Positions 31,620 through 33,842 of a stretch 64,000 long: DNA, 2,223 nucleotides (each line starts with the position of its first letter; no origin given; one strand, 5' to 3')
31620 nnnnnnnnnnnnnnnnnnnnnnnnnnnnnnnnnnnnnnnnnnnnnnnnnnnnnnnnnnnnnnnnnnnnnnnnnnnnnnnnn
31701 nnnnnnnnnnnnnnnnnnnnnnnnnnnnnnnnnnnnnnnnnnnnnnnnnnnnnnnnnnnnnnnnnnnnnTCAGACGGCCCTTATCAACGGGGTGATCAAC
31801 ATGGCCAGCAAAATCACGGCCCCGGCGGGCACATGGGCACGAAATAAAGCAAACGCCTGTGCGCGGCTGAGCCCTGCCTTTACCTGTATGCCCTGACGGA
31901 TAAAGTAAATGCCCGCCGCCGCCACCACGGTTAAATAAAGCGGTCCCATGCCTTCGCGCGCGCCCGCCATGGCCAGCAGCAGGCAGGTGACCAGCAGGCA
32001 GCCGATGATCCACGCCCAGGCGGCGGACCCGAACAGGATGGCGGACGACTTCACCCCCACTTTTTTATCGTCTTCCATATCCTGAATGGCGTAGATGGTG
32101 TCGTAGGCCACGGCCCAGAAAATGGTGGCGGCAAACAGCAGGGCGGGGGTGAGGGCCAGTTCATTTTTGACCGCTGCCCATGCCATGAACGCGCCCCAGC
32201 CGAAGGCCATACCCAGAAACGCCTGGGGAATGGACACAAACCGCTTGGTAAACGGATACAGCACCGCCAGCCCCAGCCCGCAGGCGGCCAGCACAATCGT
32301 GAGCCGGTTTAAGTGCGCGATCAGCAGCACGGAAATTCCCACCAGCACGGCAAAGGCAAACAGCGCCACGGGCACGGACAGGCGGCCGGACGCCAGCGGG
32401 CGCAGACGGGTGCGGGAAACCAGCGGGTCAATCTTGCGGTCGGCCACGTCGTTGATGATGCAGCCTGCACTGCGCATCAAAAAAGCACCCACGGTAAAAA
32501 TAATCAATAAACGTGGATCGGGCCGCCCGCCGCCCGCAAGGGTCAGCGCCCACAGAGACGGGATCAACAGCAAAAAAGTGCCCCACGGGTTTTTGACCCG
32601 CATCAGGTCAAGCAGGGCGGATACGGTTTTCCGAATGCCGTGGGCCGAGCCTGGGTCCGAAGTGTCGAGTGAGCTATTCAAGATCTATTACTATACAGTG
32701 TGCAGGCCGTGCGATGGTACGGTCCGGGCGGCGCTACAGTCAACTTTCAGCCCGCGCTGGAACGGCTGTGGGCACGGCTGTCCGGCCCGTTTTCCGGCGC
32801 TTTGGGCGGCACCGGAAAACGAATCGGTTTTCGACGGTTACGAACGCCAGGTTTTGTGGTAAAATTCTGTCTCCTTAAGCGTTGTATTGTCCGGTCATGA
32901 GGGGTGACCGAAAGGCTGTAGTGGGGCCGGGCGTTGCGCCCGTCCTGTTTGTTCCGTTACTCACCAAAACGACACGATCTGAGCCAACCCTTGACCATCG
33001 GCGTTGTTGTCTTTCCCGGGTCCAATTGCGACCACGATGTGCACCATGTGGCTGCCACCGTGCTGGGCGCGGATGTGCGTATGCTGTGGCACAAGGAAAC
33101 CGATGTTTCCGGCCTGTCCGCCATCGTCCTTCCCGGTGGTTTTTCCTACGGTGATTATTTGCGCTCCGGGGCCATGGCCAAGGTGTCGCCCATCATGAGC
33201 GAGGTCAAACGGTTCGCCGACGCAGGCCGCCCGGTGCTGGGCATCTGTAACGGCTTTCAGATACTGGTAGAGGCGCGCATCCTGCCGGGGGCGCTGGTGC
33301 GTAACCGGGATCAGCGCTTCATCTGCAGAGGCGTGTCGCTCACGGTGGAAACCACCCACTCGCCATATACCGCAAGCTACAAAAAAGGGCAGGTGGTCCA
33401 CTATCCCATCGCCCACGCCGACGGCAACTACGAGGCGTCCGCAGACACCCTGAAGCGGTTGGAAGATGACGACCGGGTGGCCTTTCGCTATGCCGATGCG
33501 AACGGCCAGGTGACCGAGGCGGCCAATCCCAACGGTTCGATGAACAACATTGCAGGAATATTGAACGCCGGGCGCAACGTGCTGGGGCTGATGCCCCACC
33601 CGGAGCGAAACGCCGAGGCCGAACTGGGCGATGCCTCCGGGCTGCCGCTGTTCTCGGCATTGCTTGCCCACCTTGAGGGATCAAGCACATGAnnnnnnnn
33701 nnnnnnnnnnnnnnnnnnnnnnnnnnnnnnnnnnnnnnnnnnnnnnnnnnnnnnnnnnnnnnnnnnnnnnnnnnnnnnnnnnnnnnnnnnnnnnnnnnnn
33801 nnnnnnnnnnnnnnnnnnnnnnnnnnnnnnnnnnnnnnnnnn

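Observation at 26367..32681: Six-gene operon: ubiA-ubiD-three FGE/SUMF1-domain lipoprotein paralogs (one dihaem c-type cytochrome fusion)-UbiH-like monooxygenase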

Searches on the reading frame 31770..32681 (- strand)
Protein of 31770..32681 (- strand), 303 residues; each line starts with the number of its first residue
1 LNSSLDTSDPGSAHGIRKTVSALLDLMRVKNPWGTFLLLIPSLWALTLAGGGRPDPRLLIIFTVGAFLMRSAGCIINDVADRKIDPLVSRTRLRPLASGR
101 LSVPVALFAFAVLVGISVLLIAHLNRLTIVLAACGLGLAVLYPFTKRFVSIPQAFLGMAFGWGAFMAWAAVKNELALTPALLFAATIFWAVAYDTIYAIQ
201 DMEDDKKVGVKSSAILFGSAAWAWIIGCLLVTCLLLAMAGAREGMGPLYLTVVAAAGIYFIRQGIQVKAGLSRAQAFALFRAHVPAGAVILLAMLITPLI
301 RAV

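Call 4: search_protein_families(library=pfam, proteins=[window:31770-32681:-], max_evalue=0.01)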
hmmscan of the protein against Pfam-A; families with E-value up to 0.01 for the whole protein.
window:31770-32681:- (303 aa): 1 family
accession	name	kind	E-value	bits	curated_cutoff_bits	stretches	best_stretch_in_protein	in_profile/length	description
PF01040.23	UbiA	-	1.3e-61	208.5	34.2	1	38-280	1-246/250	UbiA prenyltransferase family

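Call 5: search_protein_families(library=ncbifam, proteins=[window:31770-32681:-], max_evalue=0.01)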
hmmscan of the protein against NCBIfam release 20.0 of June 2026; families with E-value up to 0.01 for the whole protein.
window:31770-32681:- (303 aa): 29 families (the best 25 are shown)
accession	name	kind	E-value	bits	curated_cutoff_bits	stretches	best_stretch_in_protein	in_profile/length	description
TIGR01474.1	ubiA_proteo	equivalog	1.9e-88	296.6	275.45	1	23-296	4-279/282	4-hydroxybenzoate octaprenyltransferase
NF009514.0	PRK12873.1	equivalog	1.9e-56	191.6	246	1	17-297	7-294/297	4-hydroxybenzoate polyprenyltransferase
TIGR01475.1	ubiA_other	subfamily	1.6e-34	119.6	180.8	1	45-296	24-278/282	UbiA-like polyprenyltransferase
NF009526.0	PRK12888.1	equivalog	3.3e-32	112.1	364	1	17-278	12-276/301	4-hydroxybenzoate octaprenyltransferase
NF041584.1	MqnP_SCO4491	exception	1.7e-29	103.4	420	1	56-284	39-268/285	menaquinone biosynthesis prenyltransferase MqnP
NF009524.0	PRK12886.1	equivalog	2.7e-29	102.4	387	1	64-296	49-282/291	prenyltransferase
NF009609.0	PRK13106.1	equivalog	4.9e-27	95.1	349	1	9-273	4-275/301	prenyltransferase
NF041586.1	MqnP_DT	exception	4.2e-26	92.3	430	1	45-295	22-273/277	menaquinone biosynthesis prenyltransferase MqnP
TIGR01473.1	cyoE_ctaB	equivalog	2.6e-25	89.8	210.3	1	35-297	12-280/281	heme o synthase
NF003349.0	PRK04375.1-2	equivalog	4.6e-22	78.6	246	1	21-300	23-312/318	heme o synthase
NF041585.1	MqnP_Cj_Hp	exception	8.8e-21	74.6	375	1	57-264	40-249/281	menaquinone biosynthesis prenyltransferase MqnP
NF003348.0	PRK04375.1-1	equivalog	3.9e-20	72.4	285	1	36-290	16-275/292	heme o synthase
NF009523.0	PRK12884.1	equivalog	6.3e-20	71.5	269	1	19-297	3-276/279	prenyltransferase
NF009515.0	PRK12874.1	equivalog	8.7e-20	71.2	392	1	57-265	47-257/291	4-hydroxybenzoate polyprenyltransferase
NF009517.0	PRK12876.1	equivalog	9.6e-17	61.3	419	1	62-233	52-229/300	prenyltransferase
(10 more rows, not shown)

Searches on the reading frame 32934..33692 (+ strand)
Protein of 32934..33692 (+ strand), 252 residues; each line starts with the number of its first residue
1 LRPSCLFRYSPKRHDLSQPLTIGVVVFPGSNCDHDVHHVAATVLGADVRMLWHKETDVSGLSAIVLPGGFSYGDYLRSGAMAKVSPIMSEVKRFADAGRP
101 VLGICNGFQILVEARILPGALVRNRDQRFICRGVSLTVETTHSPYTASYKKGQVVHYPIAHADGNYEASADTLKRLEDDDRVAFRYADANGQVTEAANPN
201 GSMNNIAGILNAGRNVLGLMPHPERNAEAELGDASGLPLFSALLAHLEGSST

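Call 72: search_protein_families(library=pfam, proteins=[window:32934-33692:+], max_evalue=0.00001)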
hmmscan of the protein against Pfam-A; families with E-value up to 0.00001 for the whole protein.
window:32934-33692:+ (252 aa): 4 families
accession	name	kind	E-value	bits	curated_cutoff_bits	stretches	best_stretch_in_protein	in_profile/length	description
PF13507.12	GATase_5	-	4.9e-41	141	27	1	23-228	5-231/260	CobB/CobQ-like glutamine amidotransferase domain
PF01965.30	DJ-1_PfpI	-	3.8e-07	30.5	26.6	1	56-119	57-115/165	DJ-1/PfpI family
PF07685.20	GATase_3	-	9.5e-07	29.1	27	1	49-113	28-90/196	CobB/CobQ-like glutamine amidotransferase domain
PF00117.34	GATase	-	2.8e-06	27.6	22.8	1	44-164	20-132/190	Glutamine amidotransferase class-I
